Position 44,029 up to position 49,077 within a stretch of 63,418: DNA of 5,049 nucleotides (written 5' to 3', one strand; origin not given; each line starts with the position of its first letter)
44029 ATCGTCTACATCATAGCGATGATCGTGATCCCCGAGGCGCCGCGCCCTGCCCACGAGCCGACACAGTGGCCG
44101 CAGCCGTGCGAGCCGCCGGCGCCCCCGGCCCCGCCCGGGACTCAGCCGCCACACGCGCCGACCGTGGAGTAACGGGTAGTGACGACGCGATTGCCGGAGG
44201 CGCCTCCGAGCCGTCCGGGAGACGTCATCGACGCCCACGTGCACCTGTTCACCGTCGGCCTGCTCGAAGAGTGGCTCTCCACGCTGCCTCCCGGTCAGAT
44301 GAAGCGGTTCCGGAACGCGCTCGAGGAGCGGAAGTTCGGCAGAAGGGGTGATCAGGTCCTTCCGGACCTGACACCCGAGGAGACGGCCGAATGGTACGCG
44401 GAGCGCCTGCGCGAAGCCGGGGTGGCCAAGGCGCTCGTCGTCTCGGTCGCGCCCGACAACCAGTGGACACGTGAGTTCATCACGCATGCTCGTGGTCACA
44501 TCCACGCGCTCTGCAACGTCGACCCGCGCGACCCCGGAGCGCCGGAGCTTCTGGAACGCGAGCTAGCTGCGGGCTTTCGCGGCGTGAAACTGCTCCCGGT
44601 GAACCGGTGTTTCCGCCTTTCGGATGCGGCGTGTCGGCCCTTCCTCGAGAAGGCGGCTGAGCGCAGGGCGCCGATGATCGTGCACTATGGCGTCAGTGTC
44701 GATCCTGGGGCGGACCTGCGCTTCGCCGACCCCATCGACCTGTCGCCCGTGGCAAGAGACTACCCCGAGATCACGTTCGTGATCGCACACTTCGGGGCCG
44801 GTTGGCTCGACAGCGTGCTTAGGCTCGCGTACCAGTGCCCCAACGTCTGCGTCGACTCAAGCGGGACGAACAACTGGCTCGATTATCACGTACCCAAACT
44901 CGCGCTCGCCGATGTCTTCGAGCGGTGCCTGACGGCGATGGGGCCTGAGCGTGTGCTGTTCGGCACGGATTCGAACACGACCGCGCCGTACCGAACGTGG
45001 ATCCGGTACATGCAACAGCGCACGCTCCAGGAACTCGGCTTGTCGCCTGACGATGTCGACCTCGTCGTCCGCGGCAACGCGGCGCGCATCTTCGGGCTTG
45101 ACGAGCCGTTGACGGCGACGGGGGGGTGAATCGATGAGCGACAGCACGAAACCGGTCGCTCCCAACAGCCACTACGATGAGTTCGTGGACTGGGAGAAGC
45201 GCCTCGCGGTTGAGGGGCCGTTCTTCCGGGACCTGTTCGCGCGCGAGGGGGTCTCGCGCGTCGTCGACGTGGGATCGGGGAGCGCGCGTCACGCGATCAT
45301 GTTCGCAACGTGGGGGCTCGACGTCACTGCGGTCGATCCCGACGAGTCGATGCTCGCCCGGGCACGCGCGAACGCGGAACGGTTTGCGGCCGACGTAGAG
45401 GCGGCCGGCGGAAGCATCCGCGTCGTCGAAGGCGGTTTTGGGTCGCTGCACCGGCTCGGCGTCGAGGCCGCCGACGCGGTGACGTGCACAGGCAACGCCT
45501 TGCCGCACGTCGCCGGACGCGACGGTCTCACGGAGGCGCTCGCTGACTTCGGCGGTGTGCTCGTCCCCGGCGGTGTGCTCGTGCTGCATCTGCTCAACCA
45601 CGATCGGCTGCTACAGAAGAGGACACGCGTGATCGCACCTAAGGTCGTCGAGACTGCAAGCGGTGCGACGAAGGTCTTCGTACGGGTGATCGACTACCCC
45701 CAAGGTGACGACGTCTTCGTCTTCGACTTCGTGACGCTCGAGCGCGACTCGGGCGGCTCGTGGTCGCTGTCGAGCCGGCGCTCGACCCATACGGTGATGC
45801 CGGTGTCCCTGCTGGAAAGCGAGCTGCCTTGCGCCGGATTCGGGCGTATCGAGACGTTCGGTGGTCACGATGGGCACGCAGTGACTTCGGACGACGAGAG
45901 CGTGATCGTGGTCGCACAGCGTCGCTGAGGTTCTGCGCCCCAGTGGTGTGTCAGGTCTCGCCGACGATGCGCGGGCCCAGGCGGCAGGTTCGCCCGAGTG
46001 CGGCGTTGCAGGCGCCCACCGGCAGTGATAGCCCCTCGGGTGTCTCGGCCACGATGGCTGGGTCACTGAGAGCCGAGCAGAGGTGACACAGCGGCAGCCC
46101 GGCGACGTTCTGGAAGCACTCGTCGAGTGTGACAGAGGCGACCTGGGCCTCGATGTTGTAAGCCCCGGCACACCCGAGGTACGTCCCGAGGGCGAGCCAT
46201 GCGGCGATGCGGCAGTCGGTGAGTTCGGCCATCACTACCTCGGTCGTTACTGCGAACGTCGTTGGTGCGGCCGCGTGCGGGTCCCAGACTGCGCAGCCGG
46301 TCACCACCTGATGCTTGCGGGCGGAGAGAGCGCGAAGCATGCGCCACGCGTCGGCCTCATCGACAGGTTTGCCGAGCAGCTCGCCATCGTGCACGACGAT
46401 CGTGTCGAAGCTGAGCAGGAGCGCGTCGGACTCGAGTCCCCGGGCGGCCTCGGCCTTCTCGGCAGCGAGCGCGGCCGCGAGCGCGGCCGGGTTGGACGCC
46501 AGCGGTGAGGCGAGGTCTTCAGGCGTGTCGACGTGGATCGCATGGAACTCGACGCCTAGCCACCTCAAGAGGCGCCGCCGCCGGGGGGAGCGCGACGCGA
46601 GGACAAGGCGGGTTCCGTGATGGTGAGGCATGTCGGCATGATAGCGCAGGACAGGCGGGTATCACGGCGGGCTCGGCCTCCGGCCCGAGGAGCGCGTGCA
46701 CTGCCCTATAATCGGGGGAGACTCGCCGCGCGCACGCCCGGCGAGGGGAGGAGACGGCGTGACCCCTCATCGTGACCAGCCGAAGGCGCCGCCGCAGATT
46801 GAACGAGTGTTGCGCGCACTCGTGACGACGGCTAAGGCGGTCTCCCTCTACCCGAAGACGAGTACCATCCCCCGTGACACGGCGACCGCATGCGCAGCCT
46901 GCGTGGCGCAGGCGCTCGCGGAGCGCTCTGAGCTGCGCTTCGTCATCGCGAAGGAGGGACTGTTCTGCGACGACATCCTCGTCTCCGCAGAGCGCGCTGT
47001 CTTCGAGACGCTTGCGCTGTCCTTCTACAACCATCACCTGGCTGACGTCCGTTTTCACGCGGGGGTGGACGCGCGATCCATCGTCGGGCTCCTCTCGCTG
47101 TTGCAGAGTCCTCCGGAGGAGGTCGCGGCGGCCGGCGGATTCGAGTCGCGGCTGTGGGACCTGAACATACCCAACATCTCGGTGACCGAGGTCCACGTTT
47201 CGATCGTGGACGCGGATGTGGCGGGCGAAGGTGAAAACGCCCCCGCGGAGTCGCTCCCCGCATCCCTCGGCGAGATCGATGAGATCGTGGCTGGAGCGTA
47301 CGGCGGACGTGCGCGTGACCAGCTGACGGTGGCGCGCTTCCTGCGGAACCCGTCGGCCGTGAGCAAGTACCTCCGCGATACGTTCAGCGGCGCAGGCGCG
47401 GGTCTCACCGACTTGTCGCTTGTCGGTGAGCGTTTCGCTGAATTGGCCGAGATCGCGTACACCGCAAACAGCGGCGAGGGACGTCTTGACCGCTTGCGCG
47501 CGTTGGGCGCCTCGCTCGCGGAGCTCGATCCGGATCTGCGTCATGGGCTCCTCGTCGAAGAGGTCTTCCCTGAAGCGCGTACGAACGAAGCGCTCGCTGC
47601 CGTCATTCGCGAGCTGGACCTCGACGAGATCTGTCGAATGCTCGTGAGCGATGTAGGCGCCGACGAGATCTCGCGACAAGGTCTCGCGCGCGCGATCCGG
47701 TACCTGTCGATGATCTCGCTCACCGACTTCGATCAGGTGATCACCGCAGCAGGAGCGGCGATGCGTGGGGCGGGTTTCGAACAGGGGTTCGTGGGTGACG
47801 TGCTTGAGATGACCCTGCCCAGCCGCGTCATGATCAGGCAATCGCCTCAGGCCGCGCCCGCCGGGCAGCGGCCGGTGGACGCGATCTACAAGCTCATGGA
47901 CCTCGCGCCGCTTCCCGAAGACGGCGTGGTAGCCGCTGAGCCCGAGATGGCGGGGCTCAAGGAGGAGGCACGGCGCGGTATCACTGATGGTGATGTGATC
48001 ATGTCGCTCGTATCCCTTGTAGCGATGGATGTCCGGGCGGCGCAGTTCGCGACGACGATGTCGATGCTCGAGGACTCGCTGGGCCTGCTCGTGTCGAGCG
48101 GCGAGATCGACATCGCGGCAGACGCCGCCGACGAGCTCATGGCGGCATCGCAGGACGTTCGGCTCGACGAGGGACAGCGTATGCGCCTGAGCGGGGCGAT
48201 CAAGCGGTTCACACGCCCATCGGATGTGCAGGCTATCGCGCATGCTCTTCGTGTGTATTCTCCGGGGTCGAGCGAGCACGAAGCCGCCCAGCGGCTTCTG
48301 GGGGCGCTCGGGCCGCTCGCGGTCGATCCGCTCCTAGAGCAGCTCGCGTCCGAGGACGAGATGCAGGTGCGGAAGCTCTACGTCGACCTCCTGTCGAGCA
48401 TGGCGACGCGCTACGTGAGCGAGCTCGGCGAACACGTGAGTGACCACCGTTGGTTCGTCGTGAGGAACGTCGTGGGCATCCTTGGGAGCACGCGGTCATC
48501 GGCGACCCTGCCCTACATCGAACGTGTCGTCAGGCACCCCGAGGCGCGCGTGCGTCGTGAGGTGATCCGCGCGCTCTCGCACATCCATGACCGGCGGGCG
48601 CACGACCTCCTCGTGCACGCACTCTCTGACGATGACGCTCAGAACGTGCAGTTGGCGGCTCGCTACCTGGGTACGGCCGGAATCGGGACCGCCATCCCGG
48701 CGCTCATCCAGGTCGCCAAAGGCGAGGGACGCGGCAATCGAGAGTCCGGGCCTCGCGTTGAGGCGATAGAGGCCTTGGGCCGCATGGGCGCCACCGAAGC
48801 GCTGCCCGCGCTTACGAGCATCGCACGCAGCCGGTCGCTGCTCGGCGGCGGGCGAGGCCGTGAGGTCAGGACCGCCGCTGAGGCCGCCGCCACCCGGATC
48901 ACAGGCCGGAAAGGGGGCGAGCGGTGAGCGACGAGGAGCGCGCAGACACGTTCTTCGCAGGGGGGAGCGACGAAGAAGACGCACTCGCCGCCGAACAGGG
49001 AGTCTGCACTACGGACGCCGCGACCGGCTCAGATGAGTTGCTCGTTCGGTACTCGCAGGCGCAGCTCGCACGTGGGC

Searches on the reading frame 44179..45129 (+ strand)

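Call 85: search_protein_families(library=pfam, proteins=[window:44179-45129:+], max_evalue=0.0001)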
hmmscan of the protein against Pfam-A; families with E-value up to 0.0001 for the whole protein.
window:44179-45129:+ (316 aa): 1 family
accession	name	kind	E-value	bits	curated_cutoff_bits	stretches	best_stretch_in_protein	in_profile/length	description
PF04909.20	Amidohydro_2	-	1e-36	127.6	26.4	1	17-307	1-289/289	Amidohydrolase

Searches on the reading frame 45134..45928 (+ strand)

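Call 85: search_protein_families(library=pfam, proteins=[window:45134-45928:+], max_evalue=0.0001)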
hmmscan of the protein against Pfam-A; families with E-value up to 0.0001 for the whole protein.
window:45134-45928:+ (264 aa): 4 families
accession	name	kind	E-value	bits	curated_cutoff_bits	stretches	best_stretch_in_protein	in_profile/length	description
PF13649.12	Methyltransf_25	-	4.7e-11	43.7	27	1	43-147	1-97/97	Methyltransferase domain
PF08241.18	Methyltransf_11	-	9.9e-10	39.4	21.2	1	44-151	1-95/95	Methyltransferase domain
PF08242.18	Methyltransf_12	-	6.1e-07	30.5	30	1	44-149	1-98/98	Methyltransferase domain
PF13489.12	Methyltransf_23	-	5.6e-05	23.4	27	1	35-159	17-124/164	Methyltransferase domain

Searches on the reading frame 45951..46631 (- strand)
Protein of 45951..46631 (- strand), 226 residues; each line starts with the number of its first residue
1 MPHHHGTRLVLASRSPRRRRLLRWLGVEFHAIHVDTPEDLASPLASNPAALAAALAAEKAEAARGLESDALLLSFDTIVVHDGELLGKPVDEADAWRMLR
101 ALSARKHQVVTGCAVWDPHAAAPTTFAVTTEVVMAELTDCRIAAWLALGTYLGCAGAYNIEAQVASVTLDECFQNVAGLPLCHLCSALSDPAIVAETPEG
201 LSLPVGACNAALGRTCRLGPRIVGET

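Call 85: search_protein_families(library=pfam, proteins=[window:45951-46631:-], max_evalue=0.0001)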
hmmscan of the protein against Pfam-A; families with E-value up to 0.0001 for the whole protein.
window:45951-46631:- (226 aa): 1 family
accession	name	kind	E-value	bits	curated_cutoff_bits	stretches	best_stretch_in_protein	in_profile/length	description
PF02545.19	Maf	-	5e-44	150.6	27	1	8-189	1-185/187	Maf-like protein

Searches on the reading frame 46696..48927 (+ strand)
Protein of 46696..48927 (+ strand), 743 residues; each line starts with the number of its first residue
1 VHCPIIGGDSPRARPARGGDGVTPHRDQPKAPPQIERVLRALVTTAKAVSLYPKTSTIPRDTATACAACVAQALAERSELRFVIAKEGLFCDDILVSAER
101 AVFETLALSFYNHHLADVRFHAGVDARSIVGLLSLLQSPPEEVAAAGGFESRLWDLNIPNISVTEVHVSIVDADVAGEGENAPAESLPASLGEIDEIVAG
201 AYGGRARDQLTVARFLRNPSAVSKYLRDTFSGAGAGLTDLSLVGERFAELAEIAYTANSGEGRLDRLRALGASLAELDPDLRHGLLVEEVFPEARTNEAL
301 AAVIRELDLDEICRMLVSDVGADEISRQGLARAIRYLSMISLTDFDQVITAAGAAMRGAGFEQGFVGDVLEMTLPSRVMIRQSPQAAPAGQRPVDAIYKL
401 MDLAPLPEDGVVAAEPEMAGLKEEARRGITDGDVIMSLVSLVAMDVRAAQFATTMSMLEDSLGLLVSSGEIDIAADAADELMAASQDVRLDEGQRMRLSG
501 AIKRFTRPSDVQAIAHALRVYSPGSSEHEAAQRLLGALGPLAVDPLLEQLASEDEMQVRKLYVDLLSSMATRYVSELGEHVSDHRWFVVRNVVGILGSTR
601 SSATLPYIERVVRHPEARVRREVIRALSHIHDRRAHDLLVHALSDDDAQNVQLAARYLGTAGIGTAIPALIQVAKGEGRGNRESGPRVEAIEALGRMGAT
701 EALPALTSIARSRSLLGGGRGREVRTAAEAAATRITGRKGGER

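Call 85: search_protein_families(library=pfam, proteins=[window:46696-48927:+], max_evalue=0.0001)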
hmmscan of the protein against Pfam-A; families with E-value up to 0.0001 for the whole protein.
window:46696-48927:+ (743 aa): 2 families
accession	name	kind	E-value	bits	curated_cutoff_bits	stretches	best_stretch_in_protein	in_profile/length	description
PF13646.12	HEAT_2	-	1.9e-21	76.6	27.7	2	583-656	11-84/88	HEAT repeats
PF03130.22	HEAT_PBS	-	3.8e-07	30.4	20.9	0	687-707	2-22/27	PBS lyase HEAT-like repeat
